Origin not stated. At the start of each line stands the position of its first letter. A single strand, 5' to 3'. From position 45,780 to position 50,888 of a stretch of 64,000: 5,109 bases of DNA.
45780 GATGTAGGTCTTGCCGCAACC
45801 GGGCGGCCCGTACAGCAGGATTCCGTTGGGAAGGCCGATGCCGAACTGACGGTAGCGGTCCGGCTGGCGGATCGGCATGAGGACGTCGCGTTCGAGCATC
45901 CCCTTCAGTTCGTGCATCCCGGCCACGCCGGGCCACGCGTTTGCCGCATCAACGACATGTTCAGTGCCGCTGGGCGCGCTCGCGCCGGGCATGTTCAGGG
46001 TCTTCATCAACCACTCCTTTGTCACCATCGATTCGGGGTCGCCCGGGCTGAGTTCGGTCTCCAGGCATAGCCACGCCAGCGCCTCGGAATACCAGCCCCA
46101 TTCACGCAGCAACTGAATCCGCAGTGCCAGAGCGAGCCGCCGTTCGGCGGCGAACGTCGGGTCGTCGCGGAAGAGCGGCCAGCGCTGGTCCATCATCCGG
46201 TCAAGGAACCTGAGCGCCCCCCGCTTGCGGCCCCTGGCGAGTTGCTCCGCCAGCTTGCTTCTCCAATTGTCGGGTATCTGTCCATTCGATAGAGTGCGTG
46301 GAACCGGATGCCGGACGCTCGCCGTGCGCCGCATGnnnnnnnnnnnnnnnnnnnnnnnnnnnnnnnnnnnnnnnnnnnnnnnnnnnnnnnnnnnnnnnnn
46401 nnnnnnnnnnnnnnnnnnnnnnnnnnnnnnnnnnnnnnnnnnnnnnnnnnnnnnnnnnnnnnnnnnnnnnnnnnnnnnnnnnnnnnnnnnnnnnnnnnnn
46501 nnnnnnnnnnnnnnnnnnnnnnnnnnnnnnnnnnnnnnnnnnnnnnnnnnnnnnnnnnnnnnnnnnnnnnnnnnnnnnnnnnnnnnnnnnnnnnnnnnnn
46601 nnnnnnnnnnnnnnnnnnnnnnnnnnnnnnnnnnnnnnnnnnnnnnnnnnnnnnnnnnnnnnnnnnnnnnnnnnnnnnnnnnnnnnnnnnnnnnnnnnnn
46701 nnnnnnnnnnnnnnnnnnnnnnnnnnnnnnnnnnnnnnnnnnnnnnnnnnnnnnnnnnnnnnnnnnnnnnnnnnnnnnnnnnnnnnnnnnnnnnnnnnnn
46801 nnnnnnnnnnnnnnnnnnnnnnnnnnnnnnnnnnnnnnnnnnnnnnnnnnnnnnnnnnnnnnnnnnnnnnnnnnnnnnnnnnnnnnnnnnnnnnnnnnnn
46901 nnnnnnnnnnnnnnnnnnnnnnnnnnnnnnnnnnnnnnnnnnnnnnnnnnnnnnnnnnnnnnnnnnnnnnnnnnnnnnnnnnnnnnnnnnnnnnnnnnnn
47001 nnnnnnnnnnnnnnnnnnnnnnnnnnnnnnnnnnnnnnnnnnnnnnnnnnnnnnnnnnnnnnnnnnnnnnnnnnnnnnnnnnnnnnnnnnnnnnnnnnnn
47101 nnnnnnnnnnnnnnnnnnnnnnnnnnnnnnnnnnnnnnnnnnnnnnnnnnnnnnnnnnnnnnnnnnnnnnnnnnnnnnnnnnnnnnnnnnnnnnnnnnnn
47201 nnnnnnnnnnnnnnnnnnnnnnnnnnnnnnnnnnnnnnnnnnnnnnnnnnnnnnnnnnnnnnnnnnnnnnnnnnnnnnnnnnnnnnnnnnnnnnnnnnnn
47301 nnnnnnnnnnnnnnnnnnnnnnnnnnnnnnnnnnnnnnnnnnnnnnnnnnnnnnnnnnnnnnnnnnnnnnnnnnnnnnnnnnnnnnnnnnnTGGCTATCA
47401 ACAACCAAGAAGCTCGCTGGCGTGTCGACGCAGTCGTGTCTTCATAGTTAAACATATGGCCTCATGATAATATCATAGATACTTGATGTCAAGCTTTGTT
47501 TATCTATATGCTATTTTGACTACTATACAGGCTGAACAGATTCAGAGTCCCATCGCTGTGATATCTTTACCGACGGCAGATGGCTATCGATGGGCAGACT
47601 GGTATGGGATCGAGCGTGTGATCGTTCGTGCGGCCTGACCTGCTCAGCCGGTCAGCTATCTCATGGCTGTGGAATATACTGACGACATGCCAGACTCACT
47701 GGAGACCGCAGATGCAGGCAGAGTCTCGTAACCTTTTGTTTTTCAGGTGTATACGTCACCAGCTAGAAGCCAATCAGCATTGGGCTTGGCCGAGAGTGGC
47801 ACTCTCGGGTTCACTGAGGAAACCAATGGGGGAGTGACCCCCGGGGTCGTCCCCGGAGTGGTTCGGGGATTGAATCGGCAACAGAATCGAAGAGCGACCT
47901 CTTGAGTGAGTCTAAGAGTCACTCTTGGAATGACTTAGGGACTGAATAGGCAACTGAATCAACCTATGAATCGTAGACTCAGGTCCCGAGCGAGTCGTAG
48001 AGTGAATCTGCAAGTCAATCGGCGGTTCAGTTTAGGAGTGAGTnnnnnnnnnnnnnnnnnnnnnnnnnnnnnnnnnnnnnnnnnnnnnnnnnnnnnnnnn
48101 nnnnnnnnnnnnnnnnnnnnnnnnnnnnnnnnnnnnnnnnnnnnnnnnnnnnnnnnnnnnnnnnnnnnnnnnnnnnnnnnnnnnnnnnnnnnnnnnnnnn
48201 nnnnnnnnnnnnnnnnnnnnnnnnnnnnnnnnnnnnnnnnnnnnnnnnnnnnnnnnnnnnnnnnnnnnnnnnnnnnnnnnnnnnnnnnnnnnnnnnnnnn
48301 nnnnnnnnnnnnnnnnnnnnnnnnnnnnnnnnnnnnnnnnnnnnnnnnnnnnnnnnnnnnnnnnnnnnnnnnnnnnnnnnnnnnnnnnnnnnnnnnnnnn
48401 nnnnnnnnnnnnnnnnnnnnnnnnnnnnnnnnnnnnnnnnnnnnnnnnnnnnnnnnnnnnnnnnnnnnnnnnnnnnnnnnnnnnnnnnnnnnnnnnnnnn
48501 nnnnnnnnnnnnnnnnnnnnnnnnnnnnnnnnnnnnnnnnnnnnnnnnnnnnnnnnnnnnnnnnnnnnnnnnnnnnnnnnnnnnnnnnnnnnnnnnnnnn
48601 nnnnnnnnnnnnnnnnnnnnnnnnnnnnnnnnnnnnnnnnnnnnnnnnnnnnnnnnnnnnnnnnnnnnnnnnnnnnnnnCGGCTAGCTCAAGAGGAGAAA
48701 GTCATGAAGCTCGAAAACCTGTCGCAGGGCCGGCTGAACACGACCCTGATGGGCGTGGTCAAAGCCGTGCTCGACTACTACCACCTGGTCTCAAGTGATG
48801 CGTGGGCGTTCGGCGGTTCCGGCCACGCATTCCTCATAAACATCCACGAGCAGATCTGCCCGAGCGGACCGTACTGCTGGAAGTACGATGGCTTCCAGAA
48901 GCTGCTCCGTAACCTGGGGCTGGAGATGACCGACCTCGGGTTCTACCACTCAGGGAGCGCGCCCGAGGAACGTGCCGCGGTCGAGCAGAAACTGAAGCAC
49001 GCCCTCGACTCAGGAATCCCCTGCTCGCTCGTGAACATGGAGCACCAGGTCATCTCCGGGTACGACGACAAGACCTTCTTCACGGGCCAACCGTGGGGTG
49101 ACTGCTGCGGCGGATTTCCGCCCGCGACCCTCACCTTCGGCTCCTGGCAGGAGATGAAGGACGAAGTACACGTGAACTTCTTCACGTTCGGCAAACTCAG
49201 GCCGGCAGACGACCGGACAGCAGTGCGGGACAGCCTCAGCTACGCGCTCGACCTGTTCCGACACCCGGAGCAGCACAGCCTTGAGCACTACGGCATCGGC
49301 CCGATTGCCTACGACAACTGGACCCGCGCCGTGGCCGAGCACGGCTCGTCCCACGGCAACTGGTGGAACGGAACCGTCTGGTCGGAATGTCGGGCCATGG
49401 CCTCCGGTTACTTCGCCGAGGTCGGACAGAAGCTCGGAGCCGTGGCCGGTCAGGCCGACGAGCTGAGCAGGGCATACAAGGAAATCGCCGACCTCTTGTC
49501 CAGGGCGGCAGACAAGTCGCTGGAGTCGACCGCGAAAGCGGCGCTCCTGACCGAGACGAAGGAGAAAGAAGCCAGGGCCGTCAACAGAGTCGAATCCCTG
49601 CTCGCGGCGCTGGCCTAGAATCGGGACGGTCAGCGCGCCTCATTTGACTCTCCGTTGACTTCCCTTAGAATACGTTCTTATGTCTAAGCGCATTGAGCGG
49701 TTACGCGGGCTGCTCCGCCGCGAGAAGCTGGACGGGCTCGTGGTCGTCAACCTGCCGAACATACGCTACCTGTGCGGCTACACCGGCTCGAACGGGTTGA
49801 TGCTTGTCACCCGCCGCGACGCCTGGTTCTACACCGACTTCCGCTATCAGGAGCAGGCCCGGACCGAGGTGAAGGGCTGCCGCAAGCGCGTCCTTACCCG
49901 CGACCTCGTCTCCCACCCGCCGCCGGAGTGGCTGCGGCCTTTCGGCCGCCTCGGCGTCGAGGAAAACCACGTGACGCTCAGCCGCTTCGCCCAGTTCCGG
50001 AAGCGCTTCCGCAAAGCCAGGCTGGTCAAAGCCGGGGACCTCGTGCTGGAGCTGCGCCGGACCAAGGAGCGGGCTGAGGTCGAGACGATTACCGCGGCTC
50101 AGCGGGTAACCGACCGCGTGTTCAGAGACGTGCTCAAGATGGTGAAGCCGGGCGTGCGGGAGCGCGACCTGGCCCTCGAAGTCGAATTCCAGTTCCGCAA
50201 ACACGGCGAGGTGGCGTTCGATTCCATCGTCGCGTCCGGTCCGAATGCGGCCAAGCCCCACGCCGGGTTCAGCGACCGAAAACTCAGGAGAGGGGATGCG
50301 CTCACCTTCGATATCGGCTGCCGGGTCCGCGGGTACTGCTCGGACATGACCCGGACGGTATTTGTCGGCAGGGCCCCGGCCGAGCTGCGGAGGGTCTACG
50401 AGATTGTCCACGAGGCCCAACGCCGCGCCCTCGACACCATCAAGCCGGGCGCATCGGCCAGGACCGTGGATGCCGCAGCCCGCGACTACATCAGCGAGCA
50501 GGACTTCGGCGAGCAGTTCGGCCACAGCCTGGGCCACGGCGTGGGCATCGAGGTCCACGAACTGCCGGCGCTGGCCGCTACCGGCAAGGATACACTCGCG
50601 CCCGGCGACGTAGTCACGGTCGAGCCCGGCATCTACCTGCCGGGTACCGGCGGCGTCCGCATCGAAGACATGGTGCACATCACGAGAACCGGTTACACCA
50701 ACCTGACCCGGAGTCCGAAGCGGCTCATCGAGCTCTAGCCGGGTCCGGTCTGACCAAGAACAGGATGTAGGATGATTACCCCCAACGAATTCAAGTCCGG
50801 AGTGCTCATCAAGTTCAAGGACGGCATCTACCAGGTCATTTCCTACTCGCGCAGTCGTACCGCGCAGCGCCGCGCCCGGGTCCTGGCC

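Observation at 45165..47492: Split, order-inverted Lon-like machine: HTH-fused Lon protease-like domain with substituted dyad, coupled to a classic-clade AAA+ ATPase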

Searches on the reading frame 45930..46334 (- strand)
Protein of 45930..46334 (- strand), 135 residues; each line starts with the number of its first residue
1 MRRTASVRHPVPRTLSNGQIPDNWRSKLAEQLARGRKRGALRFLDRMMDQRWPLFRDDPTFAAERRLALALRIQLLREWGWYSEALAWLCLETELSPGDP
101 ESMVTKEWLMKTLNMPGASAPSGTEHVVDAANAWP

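Call 59: search_protein_representatives(protein=window:45930-46334:-)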
Query: 135 residues. Proteins with E-value up to 0.001 (for the whole library): 75; up to 1e-10: 39; up to 1e-30: 0. The best 75 are listed.
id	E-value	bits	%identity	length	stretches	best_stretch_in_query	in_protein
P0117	1.4e-18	83.3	48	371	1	21-125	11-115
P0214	6.3e-18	81.3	44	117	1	16-117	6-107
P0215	1.0e-17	80.6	43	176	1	17-119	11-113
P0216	6.5e-17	78.0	68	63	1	1-62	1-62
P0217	6.5e-16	74.7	46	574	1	13-120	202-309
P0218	1.0e-15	74.1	42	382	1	16-115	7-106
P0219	1.6e-15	73.5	43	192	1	19-115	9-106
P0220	1.9e-15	73.3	41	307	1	22-125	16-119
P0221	3.7e-15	72.3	50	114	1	20-97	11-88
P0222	5.4e-15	71.8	43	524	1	18-115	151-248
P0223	7.7e-15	71.3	69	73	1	1-54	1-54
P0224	1.2e-14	70.6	43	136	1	28-115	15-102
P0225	2.4e-14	69.7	43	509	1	23-111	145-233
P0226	3.1e-14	69.3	39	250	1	23-134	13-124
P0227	3.8e-14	69.0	40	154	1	12-117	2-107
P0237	6.4e-13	65.0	42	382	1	20-123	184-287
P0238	1.1e-12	64.3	43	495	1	22-115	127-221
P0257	1.4e-09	54.2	37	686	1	22-120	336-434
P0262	8.5e-08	48.5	35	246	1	32-134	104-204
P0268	7.3e-07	45.4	33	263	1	13-113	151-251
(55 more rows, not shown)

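Call 60: search_protein_families(library=pfam, proteins=[P0217, P0222, P0225, P0238, P0257, P0237, P0268, P0262], max_evalue=0.001)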
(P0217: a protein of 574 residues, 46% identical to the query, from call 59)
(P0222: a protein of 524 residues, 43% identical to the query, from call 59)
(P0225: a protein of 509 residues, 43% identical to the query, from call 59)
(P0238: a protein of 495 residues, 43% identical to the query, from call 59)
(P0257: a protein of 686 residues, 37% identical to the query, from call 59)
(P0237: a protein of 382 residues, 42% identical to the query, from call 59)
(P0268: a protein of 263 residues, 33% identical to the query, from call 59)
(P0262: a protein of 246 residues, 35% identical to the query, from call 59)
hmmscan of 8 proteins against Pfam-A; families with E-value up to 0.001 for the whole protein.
P0217 (574 aa): 8 families
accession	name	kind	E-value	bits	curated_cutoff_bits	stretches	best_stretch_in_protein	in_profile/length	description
PF00004.35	AAA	-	2.1e-33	116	21.2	1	362-491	1-130/131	ATPase family associated with various cellular activities (AAA)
PF13191.12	AAA_16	-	1.4e-05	26.1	32.6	1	350-420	15-88/167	AAA ATPase domain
PF17862.7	AAA_lid_3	-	2.1e-05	24.4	27.2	1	519-552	7-41/45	AAA+ lid domain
PF13401.12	AAA_22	-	4.7e-05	24.1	27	0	362-396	8-45/130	AAA domain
PF07728.20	AAA_5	-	0.00022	21.7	22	1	361-400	1-47/139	AAA domain (dynein-related subfamily)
PF05496.18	RuvB_N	-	0.0003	21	27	0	360-433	34-99/159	Holliday junction DNA helicase RuvB P-loop domain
PF00910.28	RNA_helicase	-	0.00037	21.4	21.5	0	362-387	1-26/105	RNA helicase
PF13521.12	AAA_28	-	0.00046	20.9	27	0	362-388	2-28/164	AAA domain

P0222 (524 aa): 3 families
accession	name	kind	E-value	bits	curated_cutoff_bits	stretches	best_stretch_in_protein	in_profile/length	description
PF00004.35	AAA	-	4.4e-34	118.2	21.2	1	307-436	1-130/131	ATPase family associated with various cellular activities (AAA)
PF13173.12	AAA_14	-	6.4e-05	23.4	27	1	307-375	5-74/129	AAA domain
PF07728.20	AAA_5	-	0.00096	19.6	22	0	307-417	2-125/139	AAA domain (dynein-related subfamily)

P0225 (509 aa): 5 families
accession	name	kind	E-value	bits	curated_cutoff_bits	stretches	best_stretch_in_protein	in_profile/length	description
PF00004.35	AAA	-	6.5e-31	107.9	21.2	1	295-424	1-130/131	ATPase family associated with various cellular activities (AAA)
PF17862.7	AAA_lid_3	-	1.9e-07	31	27.2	1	447-484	2-39/45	AAA+ lid domain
PF03215.21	Rad17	-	0.0002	21.8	23.8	1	295-323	48-76/186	Rad17 P-loop domain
PF13191.12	AAA_16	-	0.00077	20.4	32.6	0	284-334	16-68/167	AAA ATPase domain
PF07728.20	AAA_5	-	0.00086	19.8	22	0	295-322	2-30/139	AAA domain (dynein-related subfamily)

P0238 (495 aa): 10 families
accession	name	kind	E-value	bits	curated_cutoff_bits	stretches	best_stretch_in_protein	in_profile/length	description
PF00004.35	AAA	-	2.4e-34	119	21.2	1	279-408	1-130/131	ATPase family associated with various cellular activities (AAA)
PF13280.12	WYL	-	1.7e-07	31.5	21.8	1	13-77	3-66/70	WYL domain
PF13401.12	AAA_22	-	6e-06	27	27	0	279-312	8-44/130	AAA domain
PF17862.7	AAA_lid_3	-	6.5e-06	26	27.2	1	430-469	1-40/45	AAA+ lid domain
PF13191.12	AAA_16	-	1.3e-05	26.3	32.6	1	267-333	15-88/167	AAA ATPase domain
PF05496.18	RuvB_N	-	0.00023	21.4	27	0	277-352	34-101/159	Holliday junction DNA helicase RuvB P-loop domain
PF07728.20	AAA_5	-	0.00026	21.4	22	1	279-304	2-28/139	AAA domain (dynein-related subfamily)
PF13207.12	AAA_17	-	0.0006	20.5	27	0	282-306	1-25/136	AAA domain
PF13428.12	TPR_14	-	0.00067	20.6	23.5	0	174-210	3-39/44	Tetratricopeptide repeat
PF13238.12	AAA_18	-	0.00097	20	29.4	0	279-310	1-25/128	AAA domain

P0257 (686 aa): 5 families
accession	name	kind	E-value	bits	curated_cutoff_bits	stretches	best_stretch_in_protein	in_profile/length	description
PF00004.35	AAA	-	1.6e-31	109.9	21.2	1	483-612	1-130/131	ATPase family associated with various cellular activities (AAA)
PF00078.32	RVT_1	-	1.1e-08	35.5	29.6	1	72-223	41-191/205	Reverse transcriptase (RNA-dependent DNA polymerase)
PF17862.7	AAA_lid_3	-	0.00023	21.1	27.2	1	636-669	2-35/45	AAA+ lid domain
PF13401.12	AAA_22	-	0.00053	20.7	27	0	483-504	8-29/130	AAA domain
PF13521.12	AAA_28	-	0.00093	19.9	27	0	483-507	2-26/164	AAA domain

P0237 (382 aa): 0 families

P0268 (263 aa): 0 families

P0262 (246 aa): 0 families

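Call 63: search_protein_families(library=padloc, proteins=[P0257, P0238, P0217, P0222, P0225], max_evalue=0.001)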
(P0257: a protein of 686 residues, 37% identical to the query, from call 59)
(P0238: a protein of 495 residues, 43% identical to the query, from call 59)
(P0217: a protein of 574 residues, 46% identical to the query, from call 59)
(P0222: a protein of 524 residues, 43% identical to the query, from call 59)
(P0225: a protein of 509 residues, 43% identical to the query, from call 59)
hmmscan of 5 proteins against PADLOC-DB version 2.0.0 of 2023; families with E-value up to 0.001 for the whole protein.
P0257 (686 aa): 49 families (the best 25 are shown)
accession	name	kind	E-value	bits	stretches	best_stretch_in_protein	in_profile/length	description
PDLC02939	RT_II-A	-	4.6e-81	270.6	1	1-301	2-301/304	-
PDLC02936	RT_I-A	-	6.2e-58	194.5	1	2-301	3-304/308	-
PDLC02941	RT_II-A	-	5e-52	175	1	3-290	16-290/309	-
PDLC02944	RT_III-A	-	1.8e-50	170.7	2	141-293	202-365/597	-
PDLC02956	RT_XIII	-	8.3e-48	161.6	2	143-294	271-421/469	-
PDLC02943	RT_III-A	-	5.1e-44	148.5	1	3-261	25-269/322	-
PDLC02949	RT_other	-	5.1e-41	139.4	1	38-292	195-464/481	-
PDLC03740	RT_outgroup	-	4e-40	136.3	1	38-291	132-400/407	retron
PDLC02946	RT_III-A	-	1.1e-39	134.4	1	4-258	38-277/330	-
PDLC03739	RT_Ec107-like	-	1.7e-39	134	1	19-260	28-255/307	retron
PDLC02940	RT_II-A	-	7.5e-39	131.7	1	3-293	187-465/477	-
PDLC02962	RT-TIR_XII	-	1.3e-38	131.1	1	5-262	19-274/478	single gene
PDLC02945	RT_III-A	-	2.3e-38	130.2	2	142-258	200-308/362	-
PDLC02961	RT-TIR_XII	-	3.4e-38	129.8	1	6-262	20-276/475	single gene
PDLC02942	RT_III-A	-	3.4e-38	129.6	1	4-259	46-286/341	-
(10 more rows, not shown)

P0238 (495 aa): 9 families
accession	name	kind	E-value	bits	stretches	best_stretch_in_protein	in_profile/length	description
PDLC02196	IetA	-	9.1e-33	112.2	1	263-474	109-317/374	-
PDLC02195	IetA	-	4.6e-27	93.3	1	269-479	130-337/395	-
PDLC04232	IetA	-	4.7e-23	80.1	1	264-474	104-311/330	-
PDLC00915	TRIP13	-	1.3e-17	62.1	1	240-483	27-285/302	TRIP13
PDLC00914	TRIP13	-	1.8e-13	48.6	1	279-441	74-249/302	TRIP13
PDLC04231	IetA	-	4.2e-12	44.4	1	278-401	119-240/262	-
PDLC01457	WYL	-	9.1e-08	30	1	6-77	120-189/229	"CAS-I,CAS-II,CAS-III,CAS-IV,CAS-V,CAS-VI; associated_signaling"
PDLC03787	RTasWYL-YodC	-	6e-06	23.6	1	20-77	286-345/354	DRT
PDLC04140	mad8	-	4.4e-05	21.2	1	275-459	26-142/314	mads_8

P0217 (574 aa): 8 families
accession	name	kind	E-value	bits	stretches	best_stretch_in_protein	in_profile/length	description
PDLC02196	IetA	-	3.5e-29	100.4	1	340-556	103-316/374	-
PDLC04232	IetA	-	1.1e-20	72.4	1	345-542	102-296/330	-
PDLC02195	IetA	-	3.1e-20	70.9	1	350-543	128-317/395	-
PDLC00915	TRIP13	-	1.2e-15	55.8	1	318-503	22-221/302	TRIP13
PDLC04231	IetA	-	1.3e-12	46.1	1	362-483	120-239/262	-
PDLC00914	TRIP13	-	1.3e-10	39.2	1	362-569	74-300/302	TRIP13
PDLC03838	DolB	-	5.3e-05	20.6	1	358-430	165-241/375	-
PDLC04140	mad8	-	0.00016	19.3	0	356-383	24-51/314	mads_8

P0222 (524 aa): 8 families
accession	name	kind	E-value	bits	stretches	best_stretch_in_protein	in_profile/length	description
PDLC02196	IetA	-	5.2e-38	129.4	1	297-510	115-325/374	-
PDLC02195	IetA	-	4.6e-31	106.5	1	298-504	131-331/395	-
PDLC04232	IetA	-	5.2e-23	80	1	299-496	111-305/330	-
PDLC04231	IetA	-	4.3e-15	54.2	1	306-432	119-241/262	-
PDLC00915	TRIP13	-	1.1e-12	46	1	306-448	65-221/302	TRIP13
PDLC00914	TRIP13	-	2.4e-10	38.4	1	358-455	135-235/302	TRIP13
PDLC03838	DolB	-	1.6e-07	28.9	1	304-377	166-243/375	-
PDLC04140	mad8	-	0.00081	17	0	304-349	27-67/314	mads_8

P0225 (509 aa): 7 families
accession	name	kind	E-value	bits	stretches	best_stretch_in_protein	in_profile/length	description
PDLC02196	IetA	-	9.7e-27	92.3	1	232-494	65-321/374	-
PDLC04232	IetA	-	3.7e-19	67.3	1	288-494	112-315/330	-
PDLC02195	IetA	-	6e-19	66.6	1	279-492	124-334/395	-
PDLC00915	TRIP13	-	1.1e-13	49.3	1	244-500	15-281/302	TRIP13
PDLC04231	IetA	-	1.1e-09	36.5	1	294-417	119-240/262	-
PDLC00914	TRIP13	-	3.5e-06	24.7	1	347-494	139-292/302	TRIP13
PDLC04140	mad8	-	0.00016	19.3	1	292-470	27-129/314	mads_8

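Call 64: find_encoding_contigs(protein=P0257, flank=5000, max_places=3)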
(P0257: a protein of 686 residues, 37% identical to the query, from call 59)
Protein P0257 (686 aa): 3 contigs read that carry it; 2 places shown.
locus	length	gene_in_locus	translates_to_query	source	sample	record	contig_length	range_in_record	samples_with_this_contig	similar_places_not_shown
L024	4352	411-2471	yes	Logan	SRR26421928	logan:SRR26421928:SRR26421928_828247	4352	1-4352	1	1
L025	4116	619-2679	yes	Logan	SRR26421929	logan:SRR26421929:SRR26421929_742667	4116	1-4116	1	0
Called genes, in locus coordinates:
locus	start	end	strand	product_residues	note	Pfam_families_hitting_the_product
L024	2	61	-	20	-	?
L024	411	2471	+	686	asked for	PF00078:RVT_1 (faint), PF00004:AAA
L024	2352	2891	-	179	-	-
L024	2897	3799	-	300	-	-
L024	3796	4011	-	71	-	-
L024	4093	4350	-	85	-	?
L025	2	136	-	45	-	?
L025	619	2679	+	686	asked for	PF00078:RVT_1 (faint), PF00004:AAA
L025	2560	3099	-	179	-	-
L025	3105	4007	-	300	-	-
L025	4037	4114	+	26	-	?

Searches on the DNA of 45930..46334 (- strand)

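Call 70: search_rna_families(source=L024, threshold=evalue, max_evalue=1)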
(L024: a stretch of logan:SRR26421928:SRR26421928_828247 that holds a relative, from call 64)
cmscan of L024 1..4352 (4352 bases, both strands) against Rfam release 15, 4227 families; matches with E-value up to 1: 0.
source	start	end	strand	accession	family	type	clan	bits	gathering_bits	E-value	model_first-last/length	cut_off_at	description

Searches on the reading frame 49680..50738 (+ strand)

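Call 55: search_protein_families(library=pfam, proteins=[window:49680-50738:+], max_evalue=0.001)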
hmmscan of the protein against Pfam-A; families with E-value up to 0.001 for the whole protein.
window:49680-50738:+ (352 aa): 2 families
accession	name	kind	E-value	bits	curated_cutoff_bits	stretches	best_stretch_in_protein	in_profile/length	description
PF00557.29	Peptidase_M24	-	8.8e-70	235.1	23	1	136-335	2-207/208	Metallopeptidase family M24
PF01321.24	Creatinase_N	-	1.4e-26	93.9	22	1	4-126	1-126/128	Creatinase/Prolidase N-terminal domain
